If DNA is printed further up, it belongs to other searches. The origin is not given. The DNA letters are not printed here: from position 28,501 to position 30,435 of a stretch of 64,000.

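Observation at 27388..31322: GtrB-like / small membrane protein / GT-C-like module (two DPM1-type GT2s, a methyltransferase, a 544 aa polytopic protein and a 3-TM mini-protein)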

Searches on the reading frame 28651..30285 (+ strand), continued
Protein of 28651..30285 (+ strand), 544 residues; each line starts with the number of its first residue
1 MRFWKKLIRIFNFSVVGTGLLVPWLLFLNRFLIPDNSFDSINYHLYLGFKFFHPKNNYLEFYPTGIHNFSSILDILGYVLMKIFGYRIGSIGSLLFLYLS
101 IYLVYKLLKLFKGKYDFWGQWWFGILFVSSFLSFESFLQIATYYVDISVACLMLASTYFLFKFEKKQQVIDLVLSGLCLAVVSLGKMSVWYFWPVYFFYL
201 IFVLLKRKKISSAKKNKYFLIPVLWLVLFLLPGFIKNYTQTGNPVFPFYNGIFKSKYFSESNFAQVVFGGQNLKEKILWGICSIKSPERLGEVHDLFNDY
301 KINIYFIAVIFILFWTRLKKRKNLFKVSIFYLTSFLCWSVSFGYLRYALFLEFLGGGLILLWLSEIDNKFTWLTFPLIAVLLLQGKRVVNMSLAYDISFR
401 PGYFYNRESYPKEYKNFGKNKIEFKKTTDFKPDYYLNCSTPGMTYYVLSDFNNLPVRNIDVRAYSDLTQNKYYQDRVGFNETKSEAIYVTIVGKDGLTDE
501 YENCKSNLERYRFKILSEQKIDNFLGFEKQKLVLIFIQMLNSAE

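Call 41: find_encoding_contigs(protein=P0038, flank=7000, max_places=1)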
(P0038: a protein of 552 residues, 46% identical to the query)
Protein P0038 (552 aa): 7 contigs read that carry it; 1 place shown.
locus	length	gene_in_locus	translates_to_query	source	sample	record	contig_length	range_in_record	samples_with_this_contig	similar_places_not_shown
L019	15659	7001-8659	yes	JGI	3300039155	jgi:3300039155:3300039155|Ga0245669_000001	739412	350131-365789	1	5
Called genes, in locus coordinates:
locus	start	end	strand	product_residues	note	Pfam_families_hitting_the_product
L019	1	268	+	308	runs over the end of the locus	PF03706:LPG_synthase_TM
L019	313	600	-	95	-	PF01381:HTH_3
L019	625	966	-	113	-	PF05973:Gp49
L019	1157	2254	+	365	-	PF00438:S-AdoMet_synt_N, PF02772:S-AdoMet_synt_M, PF02773:S-AdoMet_synt_C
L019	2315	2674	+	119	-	PF05635:23S_rRNA_IVP, PF22296:bAvd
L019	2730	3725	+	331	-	PF01073:3Beta_HSD, PF01370:Epimerase, PF02719:Polysacc_synt_2, PF04321:RmlD_sub_bind, PF13460:NAD_binding_10 (weak), PF16363:GDP_Man_Dehyd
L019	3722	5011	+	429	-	PF01210:NAD_Gly3P_dh_N (faint), PF03721:UDPG_MGDP_dh_N, PF03807:F420_oxidored (faint), PF00984:UDPG_MGDP_dh, PF03720:UDPG_MGDP_dh_C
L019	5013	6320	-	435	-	-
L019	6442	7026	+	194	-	PF13489:Methyltransf_23, PF02353:CMAS (weak), PF13847:Methyltransf_31 (faint), PF08241:Methyltransf_11 (weak), PF13649:Methyltransf_25 (faint)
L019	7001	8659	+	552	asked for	PF13231:PMT_2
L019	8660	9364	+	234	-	PF00535:Glycos_transf_2, PF10111:Glyco_tranf_2_2, PF13641:Glyco_tranf_2_3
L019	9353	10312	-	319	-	PF00535:Glycos_transf_2, PF10111:Glyco_tranf_2_2, PF13641:Glyco_tranf_2_3, PF13632:Glyco_trans_2_3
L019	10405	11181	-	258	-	PF04989:RMNT_CmcI, PF13578:Methyltransf_24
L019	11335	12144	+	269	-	PF01555:N6_N4_Mtase (faint), PF13489:Methyltransf_23, PF13847:Methyltransf_31, PF08241:Methyltransf_11, PF08242:Methyltransf_12, PF13649:Methyltransf_25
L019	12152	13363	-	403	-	PF21374:WsaF_N (weak), PF00534:Glycos_transf_1, PF13692:Glyco_trans_1_4, PF22772:WsaF_C, PF13524:Glyco_trans_1_2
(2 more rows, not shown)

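Call 42: find_encoding_contigs(protein=P0054, flank=7000, max_places=1)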
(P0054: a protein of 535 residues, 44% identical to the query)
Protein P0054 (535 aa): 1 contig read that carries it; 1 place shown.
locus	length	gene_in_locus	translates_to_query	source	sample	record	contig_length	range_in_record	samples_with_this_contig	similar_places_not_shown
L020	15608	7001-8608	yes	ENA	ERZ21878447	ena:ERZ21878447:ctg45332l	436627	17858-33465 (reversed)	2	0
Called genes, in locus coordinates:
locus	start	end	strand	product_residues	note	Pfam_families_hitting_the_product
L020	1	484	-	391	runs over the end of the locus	PF00534:Glycos_transf_1, PF13692:Glyco_trans_1_4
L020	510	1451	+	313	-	PF03706:LPG_synthase_TM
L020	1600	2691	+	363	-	PF00438:S-AdoMet_synt_N, PF02772:S-AdoMet_synt_M, PF02773:S-AdoMet_synt_C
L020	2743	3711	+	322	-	PF01073:3Beta_HSD, PF01370:Epimerase, PF02719:Polysacc_synt_2, PF04321:RmlD_sub_bind, PF16363:GDP_Man_Dehyd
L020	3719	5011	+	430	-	PF01210:NAD_Gly3P_dh_N (faint), PF03721:UDPG_MGDP_dh_N, PF00984:UDPG_MGDP_dh, PF03720:UDPG_MGDP_dh_C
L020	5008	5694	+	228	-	PF00535:Glycos_transf_2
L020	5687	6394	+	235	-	PF00535:Glycos_transf_2, PF10111:Glyco_tranf_2_2, PF13641:Glyco_tranf_2_3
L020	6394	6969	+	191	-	PF13489:Methyltransf_23, PF13847:Methyltransf_31 (weak), PF08241:Methyltransf_11, PF08242:Methyltransf_12 (weak), PF13649:Methyltransf_25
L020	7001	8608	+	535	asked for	PF13231:PMT_2 (weak)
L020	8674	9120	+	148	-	PF00908:dTDP_sugar_isom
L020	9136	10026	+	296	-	PF01370:Epimerase, PF04321:RmlD_sub_bind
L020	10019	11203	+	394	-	PF02350:Epimerase_2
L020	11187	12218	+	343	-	PF01073:3Beta_HSD, PF01370:Epimerase, PF02719:Polysacc_synt_2, PF04321:RmlD_sub_bind, PF05368:NmrA, PF07993:NAD_binding_4, PF16363:GDP_Man_Dehyd, PF13460:NAD_binding_10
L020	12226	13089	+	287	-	PF00535:Glycos_transf_2, PF10111:Glyco_tranf_2_2, PF13641:Glyco_tranf_2_3 (weak)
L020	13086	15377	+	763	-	PF00535:Glycos_transf_2, PF10111:Glyco_tranf_2_2, PF13641:Glyco_tranf_2_3 (weak), PF00534:Glycos_transf_1, PF13692:Glyco_trans_1_4, PF20706:GT4-conflict (faint)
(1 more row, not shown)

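Call 56: search_protein_families(library=pfam, alignment_id=A1, max_evalue=0.01)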
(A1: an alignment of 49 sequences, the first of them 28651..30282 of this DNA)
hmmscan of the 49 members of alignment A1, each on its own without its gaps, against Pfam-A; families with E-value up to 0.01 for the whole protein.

A. member 1, window:28651-30282:+ (544 aa): 1 family
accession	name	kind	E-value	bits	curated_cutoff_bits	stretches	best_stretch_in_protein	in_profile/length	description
PF13231.12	PMT_2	-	0.00041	21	26.1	1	91-229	26-154/160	Dolichyl-phosphate-mannose-protein mannosyltransferase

B. families by the number of members that match (of 49 scanned): 3 families
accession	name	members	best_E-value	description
PF13231.12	PMT_2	32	6e-10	Dolichyl-phosphate-mannose-protein mannosyltransferase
PF09594.16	GT87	1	2.1e-05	Glycosyltransferase family 87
PF16282.11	SANT_DAMP1_like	1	0.007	SANT/Myb-like domain of DAMP1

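Call 91: find_encoding_contigs(protein=P0058, flank=6000, max_places=1)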
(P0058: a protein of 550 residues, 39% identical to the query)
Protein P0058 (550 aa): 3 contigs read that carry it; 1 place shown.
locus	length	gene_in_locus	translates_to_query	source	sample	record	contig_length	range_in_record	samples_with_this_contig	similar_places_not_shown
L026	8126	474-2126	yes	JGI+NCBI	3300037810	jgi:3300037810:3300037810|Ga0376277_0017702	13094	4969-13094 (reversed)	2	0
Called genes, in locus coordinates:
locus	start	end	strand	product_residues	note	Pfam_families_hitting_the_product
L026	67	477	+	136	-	PF08241:Methyltransf_11, PF13489:Methyltransf_23 (weak)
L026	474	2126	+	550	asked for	PF13231:PMT_2 (weak)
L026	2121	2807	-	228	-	PF13489:Methyltransf_23, PF08242:Methyltransf_12 (weak), PF08241:Methyltransf_11 (weak), PF13847:Methyltransf_31 (weak)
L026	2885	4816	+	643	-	PF13524:Glyco_trans_1_2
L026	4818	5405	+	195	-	PF13649:Methyltransf_25 (weak)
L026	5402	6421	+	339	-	PF04230:PS_pyruv_trans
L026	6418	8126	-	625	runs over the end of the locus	PF00534:Glycos_transf_1 (weak), PF13692:Glyco_trans_1_4 (weak), PF13489:Methyltransf_23, PF13847:Methyltransf_31 (weak)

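Call 92: find_encoding_contigs(protein=P0071, flank=6000, max_places=1)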
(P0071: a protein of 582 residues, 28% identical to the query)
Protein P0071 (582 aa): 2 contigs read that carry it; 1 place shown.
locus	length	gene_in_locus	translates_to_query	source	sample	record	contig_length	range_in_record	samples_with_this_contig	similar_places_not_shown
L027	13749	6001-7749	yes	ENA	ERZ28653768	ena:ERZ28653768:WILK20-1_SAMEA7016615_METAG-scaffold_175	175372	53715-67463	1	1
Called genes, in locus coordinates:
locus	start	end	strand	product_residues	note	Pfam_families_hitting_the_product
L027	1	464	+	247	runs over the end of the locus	PF00005:ABC_tran, PF13555:AAA_29 (weak)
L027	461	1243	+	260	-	PF01061:ABC2_membrane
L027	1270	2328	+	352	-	PF00535:Glycos_transf_2, PF10111:Glyco_tranf_2_2 (weak), PF13641:Glyco_tranf_2_3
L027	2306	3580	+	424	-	-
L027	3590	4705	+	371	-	PF02350:Epimerase_2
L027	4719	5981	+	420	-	PF01593:Amino_oxidase, PF13450:NAD_binding_8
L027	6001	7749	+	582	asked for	PF26626:DUF8201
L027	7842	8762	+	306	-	PF00781:DAGK_cat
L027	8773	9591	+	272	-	PF09997:DUF2238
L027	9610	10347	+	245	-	-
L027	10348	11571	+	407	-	PF01183:Glyco_hydro_25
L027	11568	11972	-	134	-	PF10825:DUF2752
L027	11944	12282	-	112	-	PF13828:DUF4190 (faint)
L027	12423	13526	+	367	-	PF02540:NAD_synthase (faint), PF03054:tRNA_Me_trans, PF20259:tRNA_Me_trans_M, PF20258:tRNA_Me_trans_C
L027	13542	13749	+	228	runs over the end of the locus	PF12844:HTH_19, PF13560:HTH_31 (weak), PF15731:MqsA_antitoxin (weak), PF01381:HTH_3, PF13443:HTH_26 (weak)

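Call 93: search_protein_representatives(alignment_id=A1)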
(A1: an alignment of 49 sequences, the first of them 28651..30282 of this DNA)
Query: 49 sequences, 551 profile positions. Proteins with E-value up to 0.001 (for the whole library): 11461; up to 1e-10: 3702; up to 1e-30: 531. The best 150 are listed.
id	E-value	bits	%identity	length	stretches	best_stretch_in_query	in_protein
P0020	1.1e-220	750.3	-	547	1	1-550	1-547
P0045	4.0e-213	725.3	-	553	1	1-549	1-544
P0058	2.8e-199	679.7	-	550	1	8-549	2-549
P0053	5.7e-189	645.6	-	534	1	3-549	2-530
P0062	3.4e-185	633.2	-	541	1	9-550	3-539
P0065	3.2e-163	560.6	-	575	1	4-550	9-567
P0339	6.7e-163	559.6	-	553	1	5-549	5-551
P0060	1.7e-160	551.6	-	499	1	59-549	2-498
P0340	6.7e-158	543.1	-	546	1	3-550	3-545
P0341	3.1e-154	531.0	-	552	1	9-549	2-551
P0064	2.7e-151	521.3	-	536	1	15-548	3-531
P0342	1.2e-150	519.2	-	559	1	7-549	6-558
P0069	6.8e-146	503.4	-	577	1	5-549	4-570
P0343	4.2e-145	500.8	-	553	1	14-549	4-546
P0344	2.5e-144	498.3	-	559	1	12-548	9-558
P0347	2.7e-137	475.0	-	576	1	5-549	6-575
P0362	5.8e-106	371.6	-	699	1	8-543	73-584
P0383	1.6e-86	307.5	-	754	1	13-539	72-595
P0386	6.7e-85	302.1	-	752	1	12-530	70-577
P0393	3.0e-79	283.5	-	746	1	13-543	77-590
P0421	1.3e-70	255.0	-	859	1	11-482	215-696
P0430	1.1e-69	251.9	-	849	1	24-478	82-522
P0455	1.5e-67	244.8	-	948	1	16-490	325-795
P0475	2.3e-66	240.9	-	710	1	5-456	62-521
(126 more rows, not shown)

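Call 94: search_protein_families(library=pfam, proteins=[P0339, P0347, P0362, P0383, P0386, P0393, P0421, P0455, P0430, P0475], max_evalue=0.01)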
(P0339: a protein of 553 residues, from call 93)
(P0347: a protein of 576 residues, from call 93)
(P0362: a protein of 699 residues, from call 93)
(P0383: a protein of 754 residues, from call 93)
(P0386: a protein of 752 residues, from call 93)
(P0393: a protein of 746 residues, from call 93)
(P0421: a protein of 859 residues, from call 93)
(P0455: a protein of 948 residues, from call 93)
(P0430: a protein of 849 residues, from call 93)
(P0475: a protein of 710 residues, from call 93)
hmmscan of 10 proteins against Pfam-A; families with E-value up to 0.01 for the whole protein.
P0339 (553 aa): 1 family
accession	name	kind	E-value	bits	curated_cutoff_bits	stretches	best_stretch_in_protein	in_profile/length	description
PF13231.12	PMT_2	-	5e-07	30.5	26.1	1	92-228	27-155/160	Dolichyl-phosphate-mannose-protein mannosyltransferase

P0347 (576 aa): 0 families

P0362 (699 aa): 0 families

P0383 (754 aa): 0 families

P0386 (752 aa): 1 family
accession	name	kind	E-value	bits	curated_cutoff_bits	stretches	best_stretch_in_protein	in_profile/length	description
PF02018.23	CBM_4_9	-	0.001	19.9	25.9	1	609-733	2-131/136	Carbohydrate binding domain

P0393 (746 aa): 1 family
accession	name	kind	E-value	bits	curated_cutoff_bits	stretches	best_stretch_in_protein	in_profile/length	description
PF09594.16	GT87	-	0.00054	20.2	25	1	139-284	8-140/237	Glycosyltransferase family 87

P0421 (859 aa): 1 family
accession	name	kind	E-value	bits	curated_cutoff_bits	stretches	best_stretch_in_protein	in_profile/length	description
PF04138.20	GtrA_DPMS_TM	-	1.1e-23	84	26.1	1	27-144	2-117/117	GtrA/DPMS, transmembrane domain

P0455 (948 aa): 0 families

P0430 (849 aa): 2 families
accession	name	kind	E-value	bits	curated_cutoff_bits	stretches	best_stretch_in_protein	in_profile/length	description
PF19127.6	Choline_bind_3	-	9.7e-13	48.3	27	1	784-827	2-46/47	Choline-binding repeat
PF01473.26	Choline_bind_1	-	5.7e-12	45.8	20.5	1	784-802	1-19/19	Putative cell wall binding repeat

P0475 (710 aa): 0 families

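Call 95: search_protein_families(library=ncbifam, proteins=[P0339, P0347, P0362, P0383, P0386, P0393, P0421, P0455, P0430, P0475], max_evalue=0.01)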
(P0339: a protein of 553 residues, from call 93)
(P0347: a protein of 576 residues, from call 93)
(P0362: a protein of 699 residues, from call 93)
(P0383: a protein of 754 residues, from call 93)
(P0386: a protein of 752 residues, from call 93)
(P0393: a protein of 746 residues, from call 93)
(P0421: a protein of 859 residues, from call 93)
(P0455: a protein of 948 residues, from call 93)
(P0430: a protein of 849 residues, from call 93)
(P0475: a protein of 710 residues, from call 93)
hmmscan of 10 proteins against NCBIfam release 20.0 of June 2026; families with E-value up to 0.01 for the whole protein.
P0339 (553 aa): 0 families

P0347 (576 aa): 0 families

P0362 (699 aa): 1 family
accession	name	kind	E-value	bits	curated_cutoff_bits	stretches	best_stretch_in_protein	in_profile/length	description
NF047510.1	LIC_10190_fam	subfamily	1.3e-10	40.6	100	1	149-395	164-410/424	LIC_10190 family membrane protein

P0383 (754 aa): 0 families

P0386 (752 aa): 1 family
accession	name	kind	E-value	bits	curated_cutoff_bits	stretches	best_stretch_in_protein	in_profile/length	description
NF047510.1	LIC_10190_fam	subfamily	0.00089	18.1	100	1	146-403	169-422/424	LIC_10190 family membrane protein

P0393 (746 aa): 1 family
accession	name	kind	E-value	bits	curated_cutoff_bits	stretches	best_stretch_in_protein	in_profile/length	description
NF047510.1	LIC_10190_fam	subfamily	0.0005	18.9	100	1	154-408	170-423/424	LIC_10190 family membrane protein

P0421 (859 aa): 0 families

P0455 (948 aa): 0 families

P0430 (849 aa): 5 families
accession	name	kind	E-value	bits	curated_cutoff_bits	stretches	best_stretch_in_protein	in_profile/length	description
NF033930.1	pneumo_PspA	exception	1e-19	70.8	850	1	722-841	441-558/659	pneumococcal surface protein A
NF033838.0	PspC_subgroup_1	exception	6e-19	68.2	700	1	722-842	485-603/684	pneumococcal surface protein PspC, choline-binding form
NF033840.1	PspC_relate_1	equivalog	6.9e-15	54.2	850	1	744-842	829-926/967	PspC-related protein choline-binding protein 1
NF047510.1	LIC_10190_fam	subfamily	4.9e-09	35.4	100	1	136-399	154-423/424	LIC_10190 family membrane protein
TIGR04035.1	glucan_65_rpt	repeat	1.1e-08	35.2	147.7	1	815-841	2-28/64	glucan-binding repeat-containing protein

P0475 (710 aa): 1 family
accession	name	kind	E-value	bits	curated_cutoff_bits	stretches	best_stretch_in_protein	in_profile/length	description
NF047510.1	LIC_10190_fam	subfamily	4.4e-05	22.4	100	1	145-311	166-315/424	LIC_10190 family membrane protein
